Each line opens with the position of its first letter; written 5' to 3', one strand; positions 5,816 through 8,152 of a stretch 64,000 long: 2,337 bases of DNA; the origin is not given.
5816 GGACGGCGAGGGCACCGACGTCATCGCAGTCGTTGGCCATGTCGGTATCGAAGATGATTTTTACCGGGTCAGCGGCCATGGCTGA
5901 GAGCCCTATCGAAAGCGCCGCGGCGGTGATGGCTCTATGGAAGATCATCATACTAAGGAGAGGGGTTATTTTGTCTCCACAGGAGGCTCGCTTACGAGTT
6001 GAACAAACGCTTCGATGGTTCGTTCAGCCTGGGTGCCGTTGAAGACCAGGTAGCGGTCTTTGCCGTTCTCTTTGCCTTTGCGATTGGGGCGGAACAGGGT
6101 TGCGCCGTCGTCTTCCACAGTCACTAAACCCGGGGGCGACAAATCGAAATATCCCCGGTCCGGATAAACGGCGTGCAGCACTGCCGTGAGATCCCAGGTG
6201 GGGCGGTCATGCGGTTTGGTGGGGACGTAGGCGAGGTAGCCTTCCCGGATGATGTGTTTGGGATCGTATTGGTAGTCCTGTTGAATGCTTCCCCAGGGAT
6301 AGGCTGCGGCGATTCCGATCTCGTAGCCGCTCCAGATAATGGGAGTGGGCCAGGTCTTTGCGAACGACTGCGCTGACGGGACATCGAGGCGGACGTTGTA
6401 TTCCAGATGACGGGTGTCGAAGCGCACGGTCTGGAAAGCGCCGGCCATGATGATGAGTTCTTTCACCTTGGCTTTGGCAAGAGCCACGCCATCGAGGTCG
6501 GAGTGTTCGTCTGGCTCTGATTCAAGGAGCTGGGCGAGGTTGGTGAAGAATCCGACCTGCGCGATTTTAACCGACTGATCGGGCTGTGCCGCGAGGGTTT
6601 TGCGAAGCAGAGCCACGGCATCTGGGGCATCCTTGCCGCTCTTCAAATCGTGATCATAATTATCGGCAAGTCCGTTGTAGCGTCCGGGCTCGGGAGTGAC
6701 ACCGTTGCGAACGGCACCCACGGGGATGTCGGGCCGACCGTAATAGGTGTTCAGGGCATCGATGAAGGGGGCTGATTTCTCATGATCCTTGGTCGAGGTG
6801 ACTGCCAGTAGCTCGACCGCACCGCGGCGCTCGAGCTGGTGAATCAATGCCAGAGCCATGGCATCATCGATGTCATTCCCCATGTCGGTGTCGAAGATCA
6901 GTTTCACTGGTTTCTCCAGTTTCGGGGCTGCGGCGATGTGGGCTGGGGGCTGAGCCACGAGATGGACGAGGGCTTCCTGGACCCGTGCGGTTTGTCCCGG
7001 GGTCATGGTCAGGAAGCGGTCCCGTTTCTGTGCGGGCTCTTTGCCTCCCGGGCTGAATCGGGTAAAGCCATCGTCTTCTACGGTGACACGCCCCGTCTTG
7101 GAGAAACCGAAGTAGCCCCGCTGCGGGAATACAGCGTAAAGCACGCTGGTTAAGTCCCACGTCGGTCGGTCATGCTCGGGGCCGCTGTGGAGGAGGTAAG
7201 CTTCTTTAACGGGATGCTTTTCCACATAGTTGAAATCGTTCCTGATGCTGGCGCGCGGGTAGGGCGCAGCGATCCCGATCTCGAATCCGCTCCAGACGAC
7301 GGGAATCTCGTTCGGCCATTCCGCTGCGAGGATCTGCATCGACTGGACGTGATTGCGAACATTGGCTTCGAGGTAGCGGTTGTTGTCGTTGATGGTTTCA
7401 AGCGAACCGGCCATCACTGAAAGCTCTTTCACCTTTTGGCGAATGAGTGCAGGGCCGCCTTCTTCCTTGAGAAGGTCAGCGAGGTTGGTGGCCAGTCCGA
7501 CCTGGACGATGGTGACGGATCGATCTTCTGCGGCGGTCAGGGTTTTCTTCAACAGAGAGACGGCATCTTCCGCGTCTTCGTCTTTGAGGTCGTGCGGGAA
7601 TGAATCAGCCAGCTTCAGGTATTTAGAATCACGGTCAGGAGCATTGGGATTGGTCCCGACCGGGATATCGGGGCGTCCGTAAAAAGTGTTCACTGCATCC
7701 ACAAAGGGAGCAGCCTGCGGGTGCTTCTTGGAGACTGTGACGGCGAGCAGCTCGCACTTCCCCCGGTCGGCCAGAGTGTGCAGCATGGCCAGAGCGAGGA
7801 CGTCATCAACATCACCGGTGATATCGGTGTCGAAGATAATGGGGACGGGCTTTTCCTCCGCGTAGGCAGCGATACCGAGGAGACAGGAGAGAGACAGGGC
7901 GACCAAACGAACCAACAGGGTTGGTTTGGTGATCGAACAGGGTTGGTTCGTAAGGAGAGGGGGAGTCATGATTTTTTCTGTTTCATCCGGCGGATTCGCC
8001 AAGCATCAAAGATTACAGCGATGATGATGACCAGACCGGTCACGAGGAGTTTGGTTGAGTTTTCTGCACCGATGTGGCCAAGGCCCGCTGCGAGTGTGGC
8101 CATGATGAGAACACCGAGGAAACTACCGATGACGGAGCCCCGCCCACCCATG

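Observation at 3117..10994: LacI-headed locus: orphan sugar-type SBP + permease (no ATPase) followed by three secreted nucleoside-hydrolase-fold domains and a sulfatase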

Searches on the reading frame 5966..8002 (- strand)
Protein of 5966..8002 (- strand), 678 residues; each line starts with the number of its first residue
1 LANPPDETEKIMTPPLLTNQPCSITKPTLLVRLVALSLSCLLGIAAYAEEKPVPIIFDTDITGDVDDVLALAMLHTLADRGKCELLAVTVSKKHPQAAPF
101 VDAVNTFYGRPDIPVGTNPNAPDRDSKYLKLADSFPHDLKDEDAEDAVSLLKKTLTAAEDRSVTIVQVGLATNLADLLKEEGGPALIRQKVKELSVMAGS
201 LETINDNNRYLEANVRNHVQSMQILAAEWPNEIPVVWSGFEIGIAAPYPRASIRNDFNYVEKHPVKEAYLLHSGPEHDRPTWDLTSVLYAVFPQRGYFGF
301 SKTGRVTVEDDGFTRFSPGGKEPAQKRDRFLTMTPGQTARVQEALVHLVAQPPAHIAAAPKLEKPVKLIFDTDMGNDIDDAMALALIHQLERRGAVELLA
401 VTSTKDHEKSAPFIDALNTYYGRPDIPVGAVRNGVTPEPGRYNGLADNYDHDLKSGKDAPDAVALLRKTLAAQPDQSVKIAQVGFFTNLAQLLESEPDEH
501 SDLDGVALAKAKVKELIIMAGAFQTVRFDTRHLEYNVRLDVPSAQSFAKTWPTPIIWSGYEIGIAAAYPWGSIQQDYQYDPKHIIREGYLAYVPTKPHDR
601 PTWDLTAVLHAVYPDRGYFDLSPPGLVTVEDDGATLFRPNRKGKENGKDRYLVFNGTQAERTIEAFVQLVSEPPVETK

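Call 4: search_protein_families(library=pfam, proteins=[window:5966-8002:-], max_evalue=0.01)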
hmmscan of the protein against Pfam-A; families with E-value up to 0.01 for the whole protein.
window:5966-8002:- (678 aa): 1 family
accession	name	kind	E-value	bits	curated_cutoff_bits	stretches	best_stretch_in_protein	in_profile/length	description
PF01156.24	IU_nuc_hydro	-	9e-37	127.8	34.2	2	368-614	1-247/297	Inosine-uridine preferring nucleoside hydrolase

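Call 5: search_protein_families(library=ncbifam, proteins=[window:5966-8002:-], max_evalue=0.01)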
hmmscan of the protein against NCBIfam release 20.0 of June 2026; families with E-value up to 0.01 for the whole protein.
window:5966-8002:- (678 aa): 5 families
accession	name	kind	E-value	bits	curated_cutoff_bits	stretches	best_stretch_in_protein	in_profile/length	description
NF008036.0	PRK10768.1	equivalog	3e-14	52.9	382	2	366-547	3-176/304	ribonucleoside hydrolase RihC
NF007761.0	PRK10443.1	equivalog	8.5e-12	44.7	433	2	367-564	4-193/311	pyrimidine-specific ribonucleoside hydrolase RihA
NF052221.1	UridNuclsHydUriH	equivalog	6.7e-09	35.3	450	1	136-230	92-183/310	uridine-preferring nucleoside hydrolase UriH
NF041355.1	XopQ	equivalog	9e-08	31.3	500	1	50-222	51-228/402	type III secretion system effector XopQ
NF007417.0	PRK09955.1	equivalog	2.3e-06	26.7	459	0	141-205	98-158/313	ribosylpyrimidine nucleosidase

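Call 10: find_homologous_proteins(query=window:5966-7969:-)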
Query window:5966-7969:- (667 aa): 852 proteins with E <= 0.001 among 8000 candidates; the best 120 are listed.
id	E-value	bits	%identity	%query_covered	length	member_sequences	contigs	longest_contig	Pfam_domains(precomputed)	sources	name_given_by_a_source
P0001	0.0e+0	1527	100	100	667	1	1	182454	PF01156.25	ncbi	-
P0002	1.8e-285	967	66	95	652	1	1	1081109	PF01156.25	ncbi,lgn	-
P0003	1.2e-282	957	67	96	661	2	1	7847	PF01156.25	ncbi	-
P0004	8.5e-280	948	64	97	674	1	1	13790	PF01156.25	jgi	-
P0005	1.7e-278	944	66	97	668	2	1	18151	PF01156.25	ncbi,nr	ncbi:MAG: nucleoside hydrolase [Verrucomicrobiales bacterium]|nr:nucleoside hydrolase [Verrucomicrob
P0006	2.5e-277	940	65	94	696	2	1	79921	PF01156.25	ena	-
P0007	2.9e-277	940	64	97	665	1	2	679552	PF01156.25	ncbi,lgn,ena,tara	tara:strand:+ start:406 stop:2403 length:1998 start_codon:yes stop_codon:yes gene_type:complete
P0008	3.4e-277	939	65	97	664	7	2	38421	PF01156.25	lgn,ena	-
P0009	2.2e-274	930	64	94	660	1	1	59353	PF01156.25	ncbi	ncbi:MAG: nucleoside hydrolase [Verrucomicrobiota bacterium]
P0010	3.5e-274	929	63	94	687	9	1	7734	PF01156.25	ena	-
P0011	3.4e-272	923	65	94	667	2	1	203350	PF01156.25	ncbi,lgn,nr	ncbi:MAG: nucleoside hydrolase [Verrucomicrobiales bacterium]|nr:nucleoside hydrolase [Verrucomicrob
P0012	9.3e-272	921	64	96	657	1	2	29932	PF01156.25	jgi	jgi:inosine-uridine nucleoside N-ribohydrolase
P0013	7.7e-271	918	65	94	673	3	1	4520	PF01156.25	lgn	-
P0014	9.6e-271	918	64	95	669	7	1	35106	PF01156.25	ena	-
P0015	5.9e-264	896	63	95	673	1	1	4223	PF01156.25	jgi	jgi:inosine-uridine nucleoside N-ribohydrolase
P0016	2.3e-258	877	60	96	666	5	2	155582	PF01156.25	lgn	-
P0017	5.3e-256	869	61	96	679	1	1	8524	PF01156.25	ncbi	-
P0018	1.1e-255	868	60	97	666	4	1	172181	PF01156.25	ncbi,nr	ncbi:MAG: nucleoside hydrolase [Verrucomicrobiales bacterium]|nr:nucleoside hydrolase [Verrucomicrob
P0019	1.6e-254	864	60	97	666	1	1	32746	PF01156.25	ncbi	-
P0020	8.9e-254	862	59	98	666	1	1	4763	PF01156.25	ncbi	ncbi:MAG: nucleoside hydrolase [Verrucomicrobiota bacterium]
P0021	1.5e-251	855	61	96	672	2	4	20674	PF01156.25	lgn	-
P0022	2.4e-251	854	60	97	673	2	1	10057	PF01156.25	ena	-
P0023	3.4e-251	853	58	96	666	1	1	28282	PF01156.25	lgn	-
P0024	6.6e-251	852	60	96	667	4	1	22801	PF01156.25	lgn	-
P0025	1.5e-248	845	60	93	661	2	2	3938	PF01156.25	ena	-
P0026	3.4e-248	844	59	97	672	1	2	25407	PF01156.25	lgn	-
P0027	1.3e-175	604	48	93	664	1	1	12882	PF07632.17,PF01156.25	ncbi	-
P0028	1.2e-164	567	64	60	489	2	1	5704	PF01156.25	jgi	-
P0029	4.1e-159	549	57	67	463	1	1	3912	PF01156.25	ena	-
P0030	2.1e-133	464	66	47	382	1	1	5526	PF01156.25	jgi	-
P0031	1.6e-132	461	65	47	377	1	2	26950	PF01156.25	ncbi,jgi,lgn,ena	-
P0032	7.1e-127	443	62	48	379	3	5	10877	PF01156.25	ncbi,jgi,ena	-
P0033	2.2e-124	434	63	46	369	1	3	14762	PF01156.25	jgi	jgi:inosine-uridine nucleoside N-ribohydrolase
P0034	3.4e-124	434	63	48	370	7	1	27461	PF01156.25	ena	-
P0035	1.0e-123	432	63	46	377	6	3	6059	PF01156.25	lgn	-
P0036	2.1e-122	428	40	93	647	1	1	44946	PF01156.25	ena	-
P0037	8.1e-122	426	63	47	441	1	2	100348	PF01156.25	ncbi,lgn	-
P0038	5.9e-121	423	47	54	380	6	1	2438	PF01156.25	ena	-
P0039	2.3e-120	421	60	48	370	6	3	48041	PF01156.25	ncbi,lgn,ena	-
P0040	1.3e-119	419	39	97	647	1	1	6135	PF01156.25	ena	-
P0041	3.4e-119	417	37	96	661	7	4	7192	PF01156.25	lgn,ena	-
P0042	5.5e-119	417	61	46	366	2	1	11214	PF01156.25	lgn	-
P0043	6.4e-119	416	61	48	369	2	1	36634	PF01156.25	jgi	jgi:hypothetical protein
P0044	4.7e-118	414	38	98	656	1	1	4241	PF01156.25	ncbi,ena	-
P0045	5.7e-118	413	59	50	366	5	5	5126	PF01156.25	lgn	-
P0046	1.1e-117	412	62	46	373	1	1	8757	PF01156.25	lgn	-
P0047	1.1e-117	412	62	46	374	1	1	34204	PF01156.25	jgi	jgi:hypothetical protein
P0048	1.2e-116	409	60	46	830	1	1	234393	PF03747.20,PF01156.25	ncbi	-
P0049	1.4e-116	409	39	95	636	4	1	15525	PF01156.25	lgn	-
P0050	1.7e-116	408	64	45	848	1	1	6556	PF01156.25,PF07969.18,PF01979.27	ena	-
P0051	3.2e-116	407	59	49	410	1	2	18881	PF01156.25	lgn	-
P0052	4.4e-116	407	39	93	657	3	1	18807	PF01156.25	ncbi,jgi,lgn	-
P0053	4.8e-116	407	52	46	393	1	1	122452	PF01156.25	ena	-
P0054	8.1e-116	406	53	46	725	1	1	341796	PF01156.25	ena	-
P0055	9.0e-116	406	62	45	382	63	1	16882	PF01156.25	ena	-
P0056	2.1e-115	405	61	49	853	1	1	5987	PF01156.25,PF07969.18,PF01979.27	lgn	-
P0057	4.9e-115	404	62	45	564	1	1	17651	PF01156.25,PF06439.19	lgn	-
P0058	1.2e-114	402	56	51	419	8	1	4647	PF01156.25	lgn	-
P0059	7.5e-114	400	40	96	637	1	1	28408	PF01156.25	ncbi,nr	ncbi:MAG: nucleoside hydrolase [Kiritimatiellales bacterium]|nr:nucleoside hydrolase [Kiritimatiella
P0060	1.0e-113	399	58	49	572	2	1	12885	PF01156.25,PF06439.19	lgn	-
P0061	1.5e-113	399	38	98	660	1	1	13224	PF01156.25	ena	-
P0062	1.6e-113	399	49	51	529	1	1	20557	PF01156.25,PF06267.18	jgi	jgi:uncharacterized Ntn-hydrolase superfamily protein/inosine-uridine nucleoside N-ribohydrolase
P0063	4.7e-113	397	59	49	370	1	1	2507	PF01156.25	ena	-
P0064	8.2e-113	396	61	45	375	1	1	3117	PF01156.25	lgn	-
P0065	9.3e-113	396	56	50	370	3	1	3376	PF01156.25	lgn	-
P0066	1.0e-112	396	57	51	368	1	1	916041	PF01156.25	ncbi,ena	-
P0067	1.9e-112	395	61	46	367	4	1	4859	PF01156.25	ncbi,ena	-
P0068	6.3e-112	393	62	45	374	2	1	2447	PF01156.25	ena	-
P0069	6.8e-112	393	52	49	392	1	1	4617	PF01156.25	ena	-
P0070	8.6e-112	393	56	48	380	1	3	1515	PF01156.25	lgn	-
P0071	1.4e-111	392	57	48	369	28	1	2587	PF01156.25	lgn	-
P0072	2.5e-111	391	61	45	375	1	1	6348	PF01156.25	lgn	-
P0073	3.8e-111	391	54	50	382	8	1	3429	PF01156.25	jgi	jgi:purine nucleosidase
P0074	6.5e-111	390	57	47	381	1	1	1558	PF01156.25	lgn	-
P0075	1.3e-110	389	58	49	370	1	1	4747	PF01156.25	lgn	-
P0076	1.5e-110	389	53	46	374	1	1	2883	PF01156.25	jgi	jgi:hypothetical protein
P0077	3.3e-110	388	54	51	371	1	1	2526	PF01156.25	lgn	-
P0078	3.7e-110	387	58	47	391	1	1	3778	PF01156.25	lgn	-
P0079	5.3e-110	387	58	48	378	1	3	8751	PF01156.25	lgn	-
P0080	1.4e-109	386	60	46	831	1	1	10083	PF01156.25,PF01663.28,PF16347.11,PF00884.29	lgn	-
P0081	2.1e-109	385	52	49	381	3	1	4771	PF01156.25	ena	-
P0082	2.3e-109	385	59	46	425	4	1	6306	PF01156.25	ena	-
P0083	3.1e-109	384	47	48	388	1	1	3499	PF01156.25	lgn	-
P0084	3.4e-109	384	55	45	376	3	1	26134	PF01156.25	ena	-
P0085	5.9e-109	383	49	47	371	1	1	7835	PF01156.25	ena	-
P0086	2.6e-108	381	59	46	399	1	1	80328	PF01156.25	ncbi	-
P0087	4.3e-108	381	57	47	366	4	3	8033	PF01156.25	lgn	-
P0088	4.7e-108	380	59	46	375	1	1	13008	PF01156.25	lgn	-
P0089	5.0e-108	380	52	47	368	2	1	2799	PF01156.25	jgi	jgi:hypothetical protein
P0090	6.1e-108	380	57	47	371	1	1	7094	PF01156.25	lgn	-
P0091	1.2e-107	379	56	50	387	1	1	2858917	PF01156.25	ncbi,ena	-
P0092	1.6e-107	379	56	48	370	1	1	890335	PF01156.25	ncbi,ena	-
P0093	1.8e-107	379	56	49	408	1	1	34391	PF01156.25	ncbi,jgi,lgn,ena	-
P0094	2.0e-107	378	54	48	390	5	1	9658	PF01156.25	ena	-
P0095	2.6e-107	378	52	49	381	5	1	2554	PF01156.25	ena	-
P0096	2.8e-107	378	56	47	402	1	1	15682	PF01156.25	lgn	-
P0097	4.0e-107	377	57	49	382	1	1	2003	PF01156.25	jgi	jgi:purine nucleosidase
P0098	5.1e-107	377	40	92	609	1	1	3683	PF01156.25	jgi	-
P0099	1.1e-106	376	53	46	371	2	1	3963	PF01156.25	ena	-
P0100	1.3e-106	376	56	49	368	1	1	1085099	PF01156.25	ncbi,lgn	ncbi:MAG: nucleoside hydrolase [Aureliella sp.]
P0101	4.2e-106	374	52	49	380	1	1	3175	PF01156.25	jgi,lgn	jgi:inosine-uridine nucleoside N-ribohydrolase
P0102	7.6e-106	373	51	50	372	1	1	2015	PF01156.25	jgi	jgi:hypothetical protein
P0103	9.5e-106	373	56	47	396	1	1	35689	PF01156.25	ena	-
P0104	2.0e-105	372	51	47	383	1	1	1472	PF01156.25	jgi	jgi:purine nucleosidase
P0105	2.2e-105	372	54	47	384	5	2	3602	PF01156.25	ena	-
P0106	2.5e-105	371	54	50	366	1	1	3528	PF01156.25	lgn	-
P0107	3.8e-105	371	53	50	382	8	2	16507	PF01156.25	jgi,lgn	jgi:inosine-uridine nucleoside N-ribohydrolase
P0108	4.1e-105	371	52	53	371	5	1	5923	PF01156.25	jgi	jgi:purine nucleosidase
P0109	5.8e-105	370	53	46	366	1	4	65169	PF01156.25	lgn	-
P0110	7.3e-105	370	57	47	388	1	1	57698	PF01156.25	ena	-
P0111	7.4e-105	370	57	48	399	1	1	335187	PF01156.25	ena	-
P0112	7.6e-105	370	55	49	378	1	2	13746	PF01156.25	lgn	-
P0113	1.1e-104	369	55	49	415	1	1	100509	PF01156.25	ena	-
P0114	1.7e-104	369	52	48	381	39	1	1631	PF01156.25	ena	-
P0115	1.9e-104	369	56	47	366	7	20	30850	PF01156.25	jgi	jgi:purine nucleosidase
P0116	2.0e-104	369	57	48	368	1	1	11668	PF01156.25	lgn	-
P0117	2.1e-104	368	56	47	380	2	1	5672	PF01156.25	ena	-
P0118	2.6e-104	368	52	54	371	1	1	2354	PF01156.25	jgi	jgi:Inosine-uridine preferring nucleoside hydrolase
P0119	2.8e-104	368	57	46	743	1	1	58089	PF02129.25,PF00326.28,PF05448.19,PF01156.25,PF01738.25,PF10142.16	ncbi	-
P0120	2.8e-104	368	56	46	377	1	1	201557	PF01156.25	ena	-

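Call 11: find_encoding_contigs(protein=P0001, flank=10000, max_places=3)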
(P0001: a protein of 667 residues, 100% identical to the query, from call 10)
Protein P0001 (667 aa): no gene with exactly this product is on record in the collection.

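Call 12: find_encoding_contigs(protein=P0002, flank=10000, max_places=3)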
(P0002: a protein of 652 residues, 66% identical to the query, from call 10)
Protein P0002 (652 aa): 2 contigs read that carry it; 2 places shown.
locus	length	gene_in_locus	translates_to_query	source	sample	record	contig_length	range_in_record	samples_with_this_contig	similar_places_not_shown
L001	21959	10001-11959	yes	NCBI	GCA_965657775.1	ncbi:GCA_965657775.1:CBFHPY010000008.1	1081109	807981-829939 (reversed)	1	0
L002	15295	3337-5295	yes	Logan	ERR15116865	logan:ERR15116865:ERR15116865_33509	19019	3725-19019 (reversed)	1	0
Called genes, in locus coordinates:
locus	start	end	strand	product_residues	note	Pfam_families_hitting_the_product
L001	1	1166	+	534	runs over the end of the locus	PF00389:2-Hacid_dh, PF02826:2-Hacid_dh_C, PF03446:NAD_binding_2 (faint), PF19304:PGDH_inter, PF01842:ACT (weak)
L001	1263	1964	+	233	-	-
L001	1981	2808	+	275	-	-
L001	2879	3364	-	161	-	PF00436:SSB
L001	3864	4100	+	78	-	PF04820:Trp_halogenase (weak)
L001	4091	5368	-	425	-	PF07690:MFS_1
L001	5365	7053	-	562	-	-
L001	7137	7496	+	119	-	PF06249:EutQ (weak), PF06339:Ectoine_synth (weak), PF02311:AraC_binding, PF07883:Cupin_2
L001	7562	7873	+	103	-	-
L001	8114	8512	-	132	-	PF05050:Methyltransf_21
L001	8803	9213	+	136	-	PF01643:Acyl-ACP_TE, PF20791:Acyl-ACP_TE_C, PF13279:4HBT_2, PF03061:4HBT (weak)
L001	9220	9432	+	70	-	-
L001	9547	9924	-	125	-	-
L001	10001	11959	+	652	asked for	PF01156:IU_nuc_hydro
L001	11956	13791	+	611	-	PF00884:Sulfatase, PF16347:SGSH_C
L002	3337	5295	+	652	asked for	PF01156:IU_nuc_hydro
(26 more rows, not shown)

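Call 20: find_related_loci(query=A1, collection=genome_contigs, flank=10000)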
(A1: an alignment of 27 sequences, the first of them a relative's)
Query A1 (667 aa) in genome_contigs; peptide patterns used: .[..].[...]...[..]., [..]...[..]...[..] (x = any residue, [..] = any of these).
600 stretches matched a pattern (row limit reached: there are more); 445 encode a relative of the query (tblastn E <= 1e-3); the best 80 are kept; 79 distinct loci.
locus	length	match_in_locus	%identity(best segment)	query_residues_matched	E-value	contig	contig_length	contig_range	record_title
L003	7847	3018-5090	65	4-667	0e+0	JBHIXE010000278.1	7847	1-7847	MAG: Verrucomicrobiales bacterium isolate MAG42 WDNA05_bin.25.permissive_278, whole genome shotgun sequence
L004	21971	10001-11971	65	39-667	0e+0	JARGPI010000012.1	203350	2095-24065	MAG: Verrucomicrobiales bacterium isolate bin_ma_oilr2.032 NODE_68_length_203350_cov_37.399410, whole genome shotgun seq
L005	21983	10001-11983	64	19-663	0e+0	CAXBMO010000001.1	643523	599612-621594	MAG TPA_asm: uncultured bacterium isolate ERR2762122_binner12_Refined_132 genome assembly, contig: ERZ3421826.7, whole g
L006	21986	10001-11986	60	22-667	0e+0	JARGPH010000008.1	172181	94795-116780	MAG: Verrucomicrobiales bacterium isolate bin_ma_oilr2.031 NODE_81_length_172181_cov_7.135929, whole genome shotgun sequ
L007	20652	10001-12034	59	16-665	0e+0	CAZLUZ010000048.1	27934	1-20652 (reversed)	MAG TPA_asm: uncultured Akkermansia sp. isolate SRP128890_co1_262 genome assembly, contig: NODE_2899_length_27934_cov_6.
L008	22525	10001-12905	76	15-665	0e+0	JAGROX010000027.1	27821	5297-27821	MAG: Verrucomicrobiia bacterium isolate HKST-UBA29 2009_3509, whole genome shotgun sequence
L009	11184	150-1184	70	11-663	2e-143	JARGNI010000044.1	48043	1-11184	MAG: Verrucomicrobiales bacterium isolate bin_ak_oxhcr2.025 NODE_603_length_48043_cov_135.658665, whole genome shotgun s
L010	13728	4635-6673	69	20-663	0e+0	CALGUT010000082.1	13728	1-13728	MAG TPA_asm: uncultured Opitutales bacterium isolate ERR2206764_bin.65_CONCOCT_v1.1_MAG genome assembly, contig: ERZ8879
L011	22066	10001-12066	67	1-664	1e-140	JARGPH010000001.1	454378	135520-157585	MAG: Verrucomicrobiales bacterium isolate bin_ma_oilr2.031 NODE_10_length_454378_cov_7.168508, whole genome shotgun sequ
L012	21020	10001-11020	65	19-667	6e-133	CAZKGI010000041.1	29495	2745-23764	MAG TPA_asm: uncultured Akkermansia sp. isolate SRP268622_co1_197 genome assembly, contig: NODE_3133_length_29495_cov_33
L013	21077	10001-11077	65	7-665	1e-132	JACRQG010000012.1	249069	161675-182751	MAG: Verrucomicrobia bacterium isolate NC_groundwater_2007_Pr3_S-0.65um_68_3 SR2-18-Sp65_coassembly_scaffold_33233, whol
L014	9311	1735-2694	65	37-665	9e-133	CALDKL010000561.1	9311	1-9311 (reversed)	MAG TPA_asm: uncultured Verrucomicrobiae bacterium isolate SRR5576004_bin.105_CONCOCT_v1.1_MAG genome assembly, contig:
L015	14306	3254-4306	65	3-663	1e-131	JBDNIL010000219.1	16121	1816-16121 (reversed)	MAG: Verrucomicrobiales bacterium isolate concoct.67.WLB k141_338270, whole genome shotgun sequence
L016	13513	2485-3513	64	20-663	9e-131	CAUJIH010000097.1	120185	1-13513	MAG: Verrucomicrobiota bacterium isolate KLAP133 genome assembly, contig: KLAP133_586050, whole genome shotgun sequence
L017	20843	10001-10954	65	41-665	1e-129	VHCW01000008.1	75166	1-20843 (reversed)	MAG: Verrucomicrobia bacterium isolate M_DeepCast_400m_m2_235 M_DeepCast_400m_m2_235_Ga0194112_10000248, whole genome sh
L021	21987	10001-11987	60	7-663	7e-122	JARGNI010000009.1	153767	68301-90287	MAG: Verrucomicrobiales bacterium isolate bin_ak_oxhcr2.025 NODE_90_length_153767_cov_134.879593, whole genome shotgun s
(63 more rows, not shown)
